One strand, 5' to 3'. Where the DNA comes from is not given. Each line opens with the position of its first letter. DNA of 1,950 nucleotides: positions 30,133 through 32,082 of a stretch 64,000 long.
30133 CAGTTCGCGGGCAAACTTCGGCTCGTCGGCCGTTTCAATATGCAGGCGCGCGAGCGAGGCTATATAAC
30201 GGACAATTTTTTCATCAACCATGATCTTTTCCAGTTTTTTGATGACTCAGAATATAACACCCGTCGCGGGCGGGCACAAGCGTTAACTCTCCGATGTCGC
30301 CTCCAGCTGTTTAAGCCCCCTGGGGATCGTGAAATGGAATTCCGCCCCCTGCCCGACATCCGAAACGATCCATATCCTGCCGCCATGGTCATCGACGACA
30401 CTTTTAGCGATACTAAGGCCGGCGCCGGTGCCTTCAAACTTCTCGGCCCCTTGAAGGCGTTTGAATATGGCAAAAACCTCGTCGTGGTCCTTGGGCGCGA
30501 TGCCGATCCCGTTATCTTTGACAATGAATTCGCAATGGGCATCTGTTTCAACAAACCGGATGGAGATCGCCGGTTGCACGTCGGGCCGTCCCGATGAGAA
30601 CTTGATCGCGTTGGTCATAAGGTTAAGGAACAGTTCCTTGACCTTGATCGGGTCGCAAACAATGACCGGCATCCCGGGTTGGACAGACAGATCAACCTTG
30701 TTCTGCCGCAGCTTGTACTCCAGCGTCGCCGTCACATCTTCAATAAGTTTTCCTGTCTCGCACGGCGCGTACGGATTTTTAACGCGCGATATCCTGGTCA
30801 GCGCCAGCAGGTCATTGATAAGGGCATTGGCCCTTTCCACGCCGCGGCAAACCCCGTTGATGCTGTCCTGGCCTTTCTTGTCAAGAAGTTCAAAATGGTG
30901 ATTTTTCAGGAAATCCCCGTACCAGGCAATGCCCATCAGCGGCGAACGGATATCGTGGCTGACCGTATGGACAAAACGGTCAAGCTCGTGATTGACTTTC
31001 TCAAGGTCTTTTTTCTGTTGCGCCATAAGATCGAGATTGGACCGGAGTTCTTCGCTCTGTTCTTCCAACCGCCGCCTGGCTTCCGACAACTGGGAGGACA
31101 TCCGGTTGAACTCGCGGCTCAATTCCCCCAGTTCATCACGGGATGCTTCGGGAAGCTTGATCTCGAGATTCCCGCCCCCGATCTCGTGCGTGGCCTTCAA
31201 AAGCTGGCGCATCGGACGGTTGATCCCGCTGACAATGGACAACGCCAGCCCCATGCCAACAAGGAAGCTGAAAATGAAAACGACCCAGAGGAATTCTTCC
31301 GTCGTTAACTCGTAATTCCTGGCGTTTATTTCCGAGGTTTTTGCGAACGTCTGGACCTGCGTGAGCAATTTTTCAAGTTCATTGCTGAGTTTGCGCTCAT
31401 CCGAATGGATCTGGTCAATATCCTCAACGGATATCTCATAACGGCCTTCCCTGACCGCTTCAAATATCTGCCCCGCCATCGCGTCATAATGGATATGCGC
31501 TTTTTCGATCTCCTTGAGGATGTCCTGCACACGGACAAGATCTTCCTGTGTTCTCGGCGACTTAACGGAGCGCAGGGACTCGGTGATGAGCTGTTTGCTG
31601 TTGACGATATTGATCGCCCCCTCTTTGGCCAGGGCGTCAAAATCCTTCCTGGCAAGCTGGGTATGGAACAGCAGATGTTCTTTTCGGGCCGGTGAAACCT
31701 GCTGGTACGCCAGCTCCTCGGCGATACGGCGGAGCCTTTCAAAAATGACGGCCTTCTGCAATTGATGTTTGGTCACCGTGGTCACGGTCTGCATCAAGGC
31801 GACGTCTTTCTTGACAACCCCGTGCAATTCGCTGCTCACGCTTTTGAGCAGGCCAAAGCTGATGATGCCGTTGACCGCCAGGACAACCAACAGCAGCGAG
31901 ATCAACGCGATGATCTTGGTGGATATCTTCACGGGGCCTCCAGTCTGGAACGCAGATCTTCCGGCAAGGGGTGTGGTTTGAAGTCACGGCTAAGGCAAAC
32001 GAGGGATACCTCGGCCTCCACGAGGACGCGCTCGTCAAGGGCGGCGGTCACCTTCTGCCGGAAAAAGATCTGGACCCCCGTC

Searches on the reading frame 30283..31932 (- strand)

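Call 34: search_protein_families(library=pfam, proteins=[window:30283-31932:-], max_evalue=0.00001)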
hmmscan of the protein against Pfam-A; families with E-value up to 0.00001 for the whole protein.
window:30283-31932:- (549 aa): 3 families
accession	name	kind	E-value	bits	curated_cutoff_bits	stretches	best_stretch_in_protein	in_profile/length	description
PF02518.31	HATPase_c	-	6.6e-27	94.6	26.4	1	427-538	2-109/111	Histidine kinase-, DNA gyrase B-, and HSP90-like ATPase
PF00672.30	HAMP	-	4.8e-13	49.7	25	1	237-283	6-52/53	HAMP domain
PF00512.31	HisKA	-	8.7e-12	45.4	26.9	1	317-381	2-63/66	His Kinase A (phospho-acceptor) domain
